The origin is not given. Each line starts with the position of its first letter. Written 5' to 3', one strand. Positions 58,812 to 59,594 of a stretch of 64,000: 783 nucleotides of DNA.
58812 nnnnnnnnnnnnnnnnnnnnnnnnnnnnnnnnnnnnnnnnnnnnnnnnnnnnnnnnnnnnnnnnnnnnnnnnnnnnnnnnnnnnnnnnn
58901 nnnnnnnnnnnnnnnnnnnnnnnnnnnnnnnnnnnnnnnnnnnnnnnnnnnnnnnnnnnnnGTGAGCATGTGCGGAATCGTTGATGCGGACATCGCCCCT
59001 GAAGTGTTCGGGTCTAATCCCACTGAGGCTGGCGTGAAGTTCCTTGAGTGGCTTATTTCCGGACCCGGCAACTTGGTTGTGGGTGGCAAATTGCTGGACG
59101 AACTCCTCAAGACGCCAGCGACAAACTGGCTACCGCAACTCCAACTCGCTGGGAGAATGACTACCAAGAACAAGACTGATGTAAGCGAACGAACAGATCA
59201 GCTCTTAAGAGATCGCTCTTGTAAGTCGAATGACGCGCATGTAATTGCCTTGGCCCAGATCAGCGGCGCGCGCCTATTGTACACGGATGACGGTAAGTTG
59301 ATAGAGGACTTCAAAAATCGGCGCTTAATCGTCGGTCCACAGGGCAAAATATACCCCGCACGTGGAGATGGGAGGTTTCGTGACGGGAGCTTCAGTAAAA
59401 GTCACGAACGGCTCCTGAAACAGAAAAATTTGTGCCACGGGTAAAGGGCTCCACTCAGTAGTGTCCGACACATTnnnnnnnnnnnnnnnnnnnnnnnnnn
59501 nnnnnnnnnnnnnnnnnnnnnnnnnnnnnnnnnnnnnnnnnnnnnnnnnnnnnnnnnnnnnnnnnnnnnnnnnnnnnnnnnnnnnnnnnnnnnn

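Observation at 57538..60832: Low-GC island with a translationally coupled ABC/AAA_21-type ATPase and a small PIN-like protein: candidate defence/abortive-infection-like module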

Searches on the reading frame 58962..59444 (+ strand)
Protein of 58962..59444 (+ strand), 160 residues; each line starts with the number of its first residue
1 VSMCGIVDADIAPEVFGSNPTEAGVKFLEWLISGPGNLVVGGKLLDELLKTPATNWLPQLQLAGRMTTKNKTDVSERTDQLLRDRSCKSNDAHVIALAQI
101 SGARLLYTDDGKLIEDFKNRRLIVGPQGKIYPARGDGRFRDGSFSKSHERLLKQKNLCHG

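Call 3: search_protein_families(library=pfam, proteins=[window:58962-59444:+], max_evalue=1)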
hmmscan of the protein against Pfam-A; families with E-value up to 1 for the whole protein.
window:58962-59444:+ (160 aa): 2 families
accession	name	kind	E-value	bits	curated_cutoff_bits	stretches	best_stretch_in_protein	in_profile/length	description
PF01850.27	PIN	-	0.00058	20.9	23.6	1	55-113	56-114/120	PIN domain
PF04553.17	Tis11B_N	-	0.1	13.6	22.5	1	136-156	92-112/116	Tis11B like protein, N terminus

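Call 4: search_protein_families(library=padloc, proteins=[window:58962-59444:+], max_evalue=1)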
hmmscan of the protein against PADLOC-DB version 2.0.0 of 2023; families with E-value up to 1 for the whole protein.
window:58962-59444:+ (160 aa): 0 families

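Call 5: search_protein_families(library=ncbifam, proteins=[window:58962-59444:+], max_evalue=1)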
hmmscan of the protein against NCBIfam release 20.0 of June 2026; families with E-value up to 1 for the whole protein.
window:58962-59444:+ (160 aa): 0 families

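Call 10: find_homologous_proteins(query=window:58962-59444:+, max_evalue=0.001)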
Query window:58962-59444:+ (160 aa): 309 proteins with E <= 0.001 among 402 candidates; the best 120 are listed.
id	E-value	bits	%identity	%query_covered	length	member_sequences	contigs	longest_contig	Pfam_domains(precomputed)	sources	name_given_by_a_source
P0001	7.6e-93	326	93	99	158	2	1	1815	-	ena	-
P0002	4.9e-57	210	63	98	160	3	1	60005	PF01850.28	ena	-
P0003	3.6e-56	207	65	98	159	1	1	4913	PF01850.28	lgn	-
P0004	3.1e-55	204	63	98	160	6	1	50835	-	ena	-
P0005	6.1e-55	203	63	98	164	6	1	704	PF01850.28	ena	-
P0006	2.0e-54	202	59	98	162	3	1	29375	PF01850.28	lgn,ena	-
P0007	2.0e-54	201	63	98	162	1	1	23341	-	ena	-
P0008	1.2e-51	192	59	98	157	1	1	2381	-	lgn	-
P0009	2.9e-50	188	60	98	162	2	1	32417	PF01850.28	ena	-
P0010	4.1e-50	187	59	98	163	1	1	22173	-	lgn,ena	-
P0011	6.4e-46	174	59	89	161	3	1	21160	-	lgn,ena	-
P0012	2.4e-45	172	56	98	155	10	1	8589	-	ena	-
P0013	6.0e-45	171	57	98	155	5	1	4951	PF01850.28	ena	-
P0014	8.2e-45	170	55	98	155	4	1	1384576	PF01850.28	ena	-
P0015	1.0e-44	170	58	86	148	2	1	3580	-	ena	-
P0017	2.8e-44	169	55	98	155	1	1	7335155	PF01850.28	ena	-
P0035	6.7e-41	158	52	98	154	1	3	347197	PF01850.28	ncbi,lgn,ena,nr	ncbi:MAG: PIN domain-containing protein [Gammaproteobacteria bacterium]|nr:PIN domain-containing pro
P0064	3.5e-37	145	51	98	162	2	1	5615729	-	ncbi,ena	-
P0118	1.1e-34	137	47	96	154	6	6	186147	PF01850.28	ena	-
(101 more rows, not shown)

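Call 13: find_related_loci(query=A1, collection=genome_contigs, flank=10000)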
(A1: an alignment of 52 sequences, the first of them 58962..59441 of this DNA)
Query A1 (160 aa) in genome_contigs; peptide patterns used: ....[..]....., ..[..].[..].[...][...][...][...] (x = any residue, [..] = any of these).
299 stretches matched a pattern; 278 encode a relative of the query (tblastn E <= 1e-3); the best 80 are kept; 80 distinct loci.
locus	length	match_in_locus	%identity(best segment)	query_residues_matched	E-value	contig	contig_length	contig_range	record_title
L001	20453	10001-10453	56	3-158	3e-53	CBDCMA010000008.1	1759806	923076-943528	MAG: bacterium isolate 6263ad5f-5925-4d78-8ae4-828cafc75c34 genome assembly, contig: contig_8, whole genome shotgun sequ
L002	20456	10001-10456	54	3-158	2e-52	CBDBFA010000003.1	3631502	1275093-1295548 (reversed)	MAG: Opitutales bacterium isolate 9f9b1e65-26d1-490e-a9a8-9aeb4363054d genome assembly, contig: contig_3, whole genome s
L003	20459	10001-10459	54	3-158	3e-51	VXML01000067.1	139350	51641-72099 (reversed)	MAG: Gemmatimonadetes bacterium isolate SB0661_bin_36 NODE_146_length_139350_cov_81.158943, whole genome shotgun sequenc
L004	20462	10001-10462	55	2-158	6e-51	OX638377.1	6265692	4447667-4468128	MAG: uncultured Latescibacteria bacterium isolate 96736c8f-e424-4c7a-a7cc-5c0d8e7e2df7 genome assembly, chromosome: 1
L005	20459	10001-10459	56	3-158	2e-50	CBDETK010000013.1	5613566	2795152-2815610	MAG: Candidatus Latescibacterota bacterium isolate f082a9f0-9724-465d-94e5-cd8c9e52f731 genome assembly, contig: contig_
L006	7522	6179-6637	53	3-158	6e-49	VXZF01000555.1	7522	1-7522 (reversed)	MAG: Gemmatimonadetes bacterium isolate SB0670_bin_29 NODE_4551_length_7522_cov_6.496987, whole genome shotgun sequence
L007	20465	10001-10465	50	1-158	3e-48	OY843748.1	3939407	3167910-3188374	MAG: bacterium isolate 9408d56b-0626-48ff-8cc4-40385ffb9045 genome assembly, chromosome: 1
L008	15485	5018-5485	51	1-159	6e-48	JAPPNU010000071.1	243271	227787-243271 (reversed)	MAG: Gemmatimonadota bacterium isolate RHO3_bin_7 NODE_73_length_243271_cov_41.867661, whole genome shotgun sequence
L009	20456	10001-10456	51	2-158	2e-47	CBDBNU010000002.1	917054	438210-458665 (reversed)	MAG: Dehalococcoidia bacterium isolate 71a96c89-020c-4782-a771-d9249ff8f4bc genome assembly, contig: contig_2, whole gen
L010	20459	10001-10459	53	3-158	2e-47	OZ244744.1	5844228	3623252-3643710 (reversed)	MAG: Candidatus Latescibacterota bacterium isolate aa5cf8e5-2ee9-4ccc-9d1f-80a1aaad70af genome assembly, chromosome: 1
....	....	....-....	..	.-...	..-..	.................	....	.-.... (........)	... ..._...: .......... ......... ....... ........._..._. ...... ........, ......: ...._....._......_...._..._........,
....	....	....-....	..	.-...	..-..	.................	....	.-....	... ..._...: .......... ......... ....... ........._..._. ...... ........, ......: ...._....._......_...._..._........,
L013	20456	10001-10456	50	3-159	1e-46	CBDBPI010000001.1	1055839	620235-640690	MAG: Dehalococcoidia bacterium isolate 10daed5f-1fdc-4a8a-833a-0f530d489894 genome assembly, contig: contig_1, whole gen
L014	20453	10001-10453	50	3-158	7e-46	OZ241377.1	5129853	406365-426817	MAG: Caldilineaceae bacterium isolate c48d8a7a-b77d-4314-8545-a86a2dcb4724 genome assembly, chromosome: 1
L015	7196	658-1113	50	2-158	2e-45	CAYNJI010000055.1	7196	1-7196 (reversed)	MAG TPA_asm: uncultured Dehalococcoidia bacterium isolate SRP144767_co2_130 genome assembly, contig: NODE_10108_length_7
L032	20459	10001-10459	49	3-158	6e-44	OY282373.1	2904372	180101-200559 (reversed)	MAG: uncultured Nitrospirales bacterium genome assembly, chromosome: 1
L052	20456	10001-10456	47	3-158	5e-42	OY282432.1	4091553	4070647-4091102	MAG: uncultured Candidatus Binatia bacterium isolate 81991fb1-66cf-4eb3-b653-309a223604dd genome assembly, chromosome: 1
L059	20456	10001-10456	49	3-158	1e-41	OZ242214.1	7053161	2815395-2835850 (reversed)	MAG: Candidatus Latescibacterota bacterium isolate f171f34e-caa5-40bf-9919-1f3307ea572d genome assembly, chromosome: 1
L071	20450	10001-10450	46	2-158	7e-41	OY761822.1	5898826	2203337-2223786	MAG: Gammaproteobacteria bacterium isolate 26270776-605d-492c-ad89-c005c466fdfd genome assembly, chromosome: 1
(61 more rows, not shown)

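Call 15: predict_structure(alignment_id=A1)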
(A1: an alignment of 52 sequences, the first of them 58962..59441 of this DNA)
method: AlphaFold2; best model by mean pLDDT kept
length: 160 residues; sequences in the alignment: 52
mean_pLDDT: 83.8   pTM: 0.81
mean pLDDT of the five models: 83.8, 83.2, 80.1, 78.0, 76.3
residues with pLDDT >= 90: 72; 70-90: 59; 50-70: 26; < 50: 3
segments of 3 or more residues with pLDDT < 50: none
pLDDT, mean of each block of 10 residues (from residue 1): 84 87 82 87 92 89 91 96 94 94 89 92 80 61 61 61
secondary structure, 60 per line:
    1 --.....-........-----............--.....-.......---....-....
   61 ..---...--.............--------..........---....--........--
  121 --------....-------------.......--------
elements in order: E3-7 H9-16 H22-33 E36-40 H42-48 H52-55 H57-62 E66-68 H71-83 H92-101 E105-108 H111-118 E129-132 H146-152

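Call 18: fold_search(model_id=the predicted structure, library=pdb)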
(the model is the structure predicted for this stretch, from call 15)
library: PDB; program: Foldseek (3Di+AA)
matches with E <= 10: 767; with E <= 0.001: 0
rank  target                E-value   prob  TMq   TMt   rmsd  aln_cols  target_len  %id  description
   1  7vwo_A                1.3e-03  1.00  0.52  0.57   4.3       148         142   16  TA complex from Mycobacterium tuberculosis (released 2022-11-16)
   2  7by2_B                1.9e-03  1.00  0.47  0.59   5.8       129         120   21  Toxin-antitoxin complex from Klebsiella pneumoniae (released 2021-04-28)
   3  5x3t_B                2.0e-03  1.00  0.49  0.55   4.9       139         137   17  VapBC from Mycobacterium tuberculosis (released 2017-06-07)
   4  2h1c_A                2.6e-03  0.99  0.42  0.47   7.3       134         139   19  Crystal Structure of FitAcB from Neisseria gonorrhoeae (released 2006-09-26)
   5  1w8i                  3.3e-03  0.99  0.48  0.49   6.8       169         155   18  The Structure of gene product af1683 from Archaeoglobus fulgidus. (released 2004-11-16)
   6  2bsq_A                4.0e-03  0.98  0.44  0.48   7.3       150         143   15  FitAB bound to DNA (released 2006-08-24)
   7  2fe1                  5.9e-03  1.00  0.46  0.55   5.2       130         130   20  Crystal Structure of PAE0151 from Pyrobaculum aerophilum (released 2005-12-27)
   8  3zvk_C                1.0e-02  0.98  0.45  0.53   6.3       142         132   14  Crystal structure of VapBC2 from Rickettsia felis bound to a DNA fragment from their promoter (released 2011-12-14)
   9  5wzf_B                1.2e-02  0.99  0.48  0.56   3.9       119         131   18  Crystal structure of Mycobacterium tuberculosis VapC20 (Rv2549c), Sarcin-Ricin loop cleaving toxin (released 2017-10-25)
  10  5h4g_A                1.8e-02  0.96  0.47  0.51   5.4       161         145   15  Structure of PIN-domain protein (VapC4 toxin) from Pyrococcus horikoshii determined at 1.77 A resolution (released 2016-11-23)
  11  5wz4_A                1.9e-02  0.97  0.45  0.53   4.5       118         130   16  Crystal structure of Mycobacterium tuberculosis VapC20 (Rv2549c), Sarcin-Ricin loop cleaving toxin (released 2017-10-25)
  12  2bsq_B                1.9e-02  0.96  0.44  0.49   5.2       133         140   18  FitAB bound to DNA (released 2006-08-24)
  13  9oq8_C                2.1e-02  0.92  0.47  0.46   8.6       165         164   14  Crystal structure of selenomethionine-substituted cyclodehydratase RohQ (released 2025-07-23)
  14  9oq8_D                2.1e-02  0.90  0.46  0.46   8.7       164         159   15  Crystal structure of selenomethionine-substituted cyclodehydratase RohQ (released 2025-07-23)
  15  6a7v_G                2.3e-02  0.97  0.48  0.54   5.5       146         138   16  Crystal structure of Mycobacterium tuberculosis VapBC11 toxin-antitoxin complex (released 2018-10-10)
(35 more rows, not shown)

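Call 26: search_protein_families(library=padloc, proteins=[L032:2615-5905:+, L071:4996-8052:+, L052:6524-7888:+, L059:10957-12279:+], max_evalue=0.00001)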
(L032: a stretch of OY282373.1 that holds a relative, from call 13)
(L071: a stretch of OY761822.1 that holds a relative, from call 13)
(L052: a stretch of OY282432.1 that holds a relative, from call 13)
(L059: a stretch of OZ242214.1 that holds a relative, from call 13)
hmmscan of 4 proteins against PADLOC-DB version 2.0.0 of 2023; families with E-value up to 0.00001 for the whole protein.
L032:2615-5905:+ (1096 aa): 10 families
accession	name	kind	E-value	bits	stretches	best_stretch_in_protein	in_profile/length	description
PDLC00661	HmaB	-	2.1e-115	384.7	3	519-834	476-798/973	DNA-adenine methylase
PDLC00660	HmaB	-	1.6e-113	378.5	3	520-835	476-799/967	DNA-adenine methylase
PDLC03233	MTase_II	-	1e-44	151.3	2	481-764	351-643/731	Type II methyltransferase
PDLC02189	DUF1156_MTase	-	1.4e-39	134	2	484-768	435-682/944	-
PDLC03352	MTase_II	-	2.1e-34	116.6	3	516-646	457-598/1023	Type II methyltransferase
PDLC03314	MTase_II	-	3e-20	69.9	2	179-225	158-203/944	Type II methyltransferase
PDLC03319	MTase_II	-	1.1e-07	29.1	0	598-642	276-320/503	Type II methyltransferase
PDLC03367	MTase_II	-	6.6e-07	26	0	188-226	44-82/633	Type II methyltransferase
PDLC03380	MTase_II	-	5.1e-06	23.9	0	587-640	236-289/393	Type II methyltransferase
PDLC03364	MTase_II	-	9.4e-06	22.8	0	184-241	57-114/380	Type II methyltransferase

L071:4996-8052:+ (1018 aa): 2 families
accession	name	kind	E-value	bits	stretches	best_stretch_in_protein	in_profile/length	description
PDLC00662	HmaC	-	9.4e-101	336.5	1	8-782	8-772/941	AAA+ ATPase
PDLC02192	DUF499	-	2e-48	163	1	28-717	24-663/1022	-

L052:6524-7888:+ (454 aa): 39 families (the best 25 are shown)
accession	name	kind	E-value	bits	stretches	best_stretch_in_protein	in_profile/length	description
PDLC04182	HEC-01A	-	1e-180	599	1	37-452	2-401/406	-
PDLC04144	HEC-01B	-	3.2e-92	307.7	1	38-450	2-388/395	-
PDLC04183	HEC-01A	-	2.1e-40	137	1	41-451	7-398/402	-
PDLC04178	HEC-01A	-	2.7e-39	133.3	1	66-453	26-382/399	-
PDLC02980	AriA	-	1.6e-34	118.3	1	70-403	1-304/304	-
PDLC04176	HEC-01A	-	1.5e-33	114.6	1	39-452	3-366/371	-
PDLC04184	HEC-01A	-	5e-32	109.5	2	215-411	191-400/464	-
PDLC04177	HEC-01A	-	6.7e-32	109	1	49-446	4-383/393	-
PDLC04175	HEC-01A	-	2.4e-31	107.1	2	266-451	178-358/363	-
PDLC04180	HEC-01A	-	8.2e-31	105.5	1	68-442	22-362/382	-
PDLC04181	HEC-01A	-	1.2e-27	94.7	2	60-161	35-136/434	-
PDLC02335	AbiLi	-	2.1e-22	77.6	1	40-426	51-262/326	AbiLi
PDLC04179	HEC-01A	-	4.1e-22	76.9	1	266-422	271-425/459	-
PDLC04391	PDC-M07A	-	8.9e-21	72.3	1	66-409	19-356/412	-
PDLC04389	PDC-M07A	-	4.3e-19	66.8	1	267-409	221-378/443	-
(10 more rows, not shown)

L059:10957-12279:+ (440 aa): 6 families
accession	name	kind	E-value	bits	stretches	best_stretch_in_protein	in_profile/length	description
PDLC04787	PDC-S01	-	1.2e-93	312.3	1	38-437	29-408/412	-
PDLC04790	PDC-S01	-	1.7e-37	127.2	1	38-400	29-386/422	-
PDLC04789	PDC-S01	-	3.6e-25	86.8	1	35-369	16-329/375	-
PDLC04791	PDC-S01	-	1.3e-13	48.4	1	40-169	23-149/395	-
PDLC04792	PDC-S01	-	6.1e-07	26.4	0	326-377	329-380/452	-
PDLC04786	PDC-S01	-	3.2e-06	24.2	0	40-370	24-376/439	-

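Call 27: search_protein_families(library=pfam, proteins=[L032:2615-5905:+, L071:4996-8052:+, L052:6524-7888:+, L059:10957-12279:+], max_evalue=0.00001)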
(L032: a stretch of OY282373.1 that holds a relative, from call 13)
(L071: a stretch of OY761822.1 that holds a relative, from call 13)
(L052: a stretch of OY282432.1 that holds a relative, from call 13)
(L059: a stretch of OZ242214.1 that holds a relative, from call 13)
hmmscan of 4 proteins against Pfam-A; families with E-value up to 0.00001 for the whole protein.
L032:2615-5905:+ (1096 aa): 1 family
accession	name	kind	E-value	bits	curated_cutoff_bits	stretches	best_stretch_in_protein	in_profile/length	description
PF06634.17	DUF1156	-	5.1e-23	81.4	24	1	70-123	2-54/73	Protein of unknown function (DUF1156)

L071:4996-8052:+ (1018 aa): 1 family
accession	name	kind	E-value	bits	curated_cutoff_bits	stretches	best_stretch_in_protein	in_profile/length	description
PF04465.17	DUF499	-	1.1e-38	133.2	23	1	108-466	8-359/1024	Protein of unknown function (DUF499)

L052:6524-7888:+ (454 aa): 3 families
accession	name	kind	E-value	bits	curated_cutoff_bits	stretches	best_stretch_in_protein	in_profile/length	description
PF13304.12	AAA_21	-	5e-36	125.8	27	2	211-403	151-304/304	AAA domain, putative AbiEii toxin, Type IV TA system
PF13175.12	AAA_15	-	2.3e-14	54.3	32.1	1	38-92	2-47/374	AAA ATPase domain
PF02463.25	SMC_N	-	9.6e-07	28.9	40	0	66-91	21-47/220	RecF/RecN/SMC N terminal domain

L059:10957-12279:+ (440 aa): 2 families
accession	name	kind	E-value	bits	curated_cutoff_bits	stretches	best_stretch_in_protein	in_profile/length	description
PF13173.12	AAA_14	-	4.1e-30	104.9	27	1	37-171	3-129/129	AAA domain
PF13635.12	DUF4143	-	1.3e-17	64.4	28.1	1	231-381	2-159/160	Domain of unknown function (DUF4143)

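Call 41: find_encoding_contigs(protein=P0002, flank=10000, max_places=2)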
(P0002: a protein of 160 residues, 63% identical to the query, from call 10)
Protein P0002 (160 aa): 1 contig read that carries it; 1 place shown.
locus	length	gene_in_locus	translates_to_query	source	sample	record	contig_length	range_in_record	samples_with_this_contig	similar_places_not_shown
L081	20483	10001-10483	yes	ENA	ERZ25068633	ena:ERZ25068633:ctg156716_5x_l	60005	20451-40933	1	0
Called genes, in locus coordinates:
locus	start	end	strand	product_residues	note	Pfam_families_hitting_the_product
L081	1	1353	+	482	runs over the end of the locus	-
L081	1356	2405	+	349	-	PF02615:Ldh_2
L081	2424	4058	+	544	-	PF02776:TPP_enzyme_N, PF00205:TPP_enzyme_M, PF02775:TPP_enzyme_C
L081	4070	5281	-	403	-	PF13709:DUF4159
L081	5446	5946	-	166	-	PF01850:PIN (weak), PF11848:DUF3368 (weak)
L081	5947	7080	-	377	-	PF01381:HTH_3, PF13443:HTH_26 (weak), PF13560:HTH_31, PF06114:Peptidase_M78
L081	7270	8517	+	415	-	PF13173:AAA_14, PF13635:DUF4143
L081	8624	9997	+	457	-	PF13175:AAA_15, PF13476:AAA_23 (weak), PF13304:AAA_21, PF13175:AAA_15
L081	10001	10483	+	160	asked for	PF01850:PIN (weak)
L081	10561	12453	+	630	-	PF01555:N6_N4_Mtase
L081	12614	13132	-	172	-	PF13358:DDE_3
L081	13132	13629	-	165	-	PF13384:HTH_23 (faint), PF13518:HTH_28 (weak), PF13551:HTH_29 (weak), PF13565:HTH_32, PF13592:HTH_33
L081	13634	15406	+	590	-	PF13289:SIR2_2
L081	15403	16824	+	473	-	PF02171:Piwi (faint)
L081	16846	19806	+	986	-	PF04851:ResIII, PF00270:DEAD (weak), PF19778:RE_endonuc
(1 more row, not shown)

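Call 42: find_encoding_contigs(protein=P0004, flank=10000, max_places=2)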
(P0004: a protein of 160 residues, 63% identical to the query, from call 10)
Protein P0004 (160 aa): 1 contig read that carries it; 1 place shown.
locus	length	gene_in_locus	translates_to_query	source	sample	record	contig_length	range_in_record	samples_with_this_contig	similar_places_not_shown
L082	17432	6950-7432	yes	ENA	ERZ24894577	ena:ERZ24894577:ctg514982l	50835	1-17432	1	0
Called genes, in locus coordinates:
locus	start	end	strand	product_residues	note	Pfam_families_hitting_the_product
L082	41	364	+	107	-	PF01909:NTP_transf_2, PF18765:Polbeta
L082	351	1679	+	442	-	PF05168:HEPN, PF04072:LCM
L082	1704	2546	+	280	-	PF00753:Lactamase_B, PF12706:Lactamase_B_2 (weak)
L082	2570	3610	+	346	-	PF01408:GFO_IDH_MocA, PF02894:GFO_IDH_MocA_C, PF22725:GFO_IDH_MocA_C3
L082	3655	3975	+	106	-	PF03683:UPF0175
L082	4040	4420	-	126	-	PF04545:Sigma70_r4 (weak), PF12844:HTH_19 (weak), PF13560:HTH_31, PF01381:HTH_3, PF03683:UPF0175 (faint), PF13443:HTH_26 (weak)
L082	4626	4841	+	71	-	PF05015:HigB-like_toxin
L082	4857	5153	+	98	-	PF01381:HTH_3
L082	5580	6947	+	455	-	PF13175:AAA_15, PF13476:AAA_23, PF13304:AAA_21, PF13175:AAA_15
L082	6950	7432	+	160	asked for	-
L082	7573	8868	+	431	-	PF00174:Oxidored_molyb, PF03404:Mo-co_dimer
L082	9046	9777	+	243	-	PF01678:DAP_epimerase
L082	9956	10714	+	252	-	PF05721:PhyH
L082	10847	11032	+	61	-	-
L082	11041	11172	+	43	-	-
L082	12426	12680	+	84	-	-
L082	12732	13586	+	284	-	PF01073:3Beta_HSD (weak), PF01370:Epimerase, PF13460:NAD_binding_10 (weak)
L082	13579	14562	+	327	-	PF01207:Dus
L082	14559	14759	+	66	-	-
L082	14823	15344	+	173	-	PF00731:AIRC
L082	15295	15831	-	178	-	PF18478:PIN_10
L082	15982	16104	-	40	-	-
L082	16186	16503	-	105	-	PF21321:HTH_66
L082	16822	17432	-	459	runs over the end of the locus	PF00474:SSF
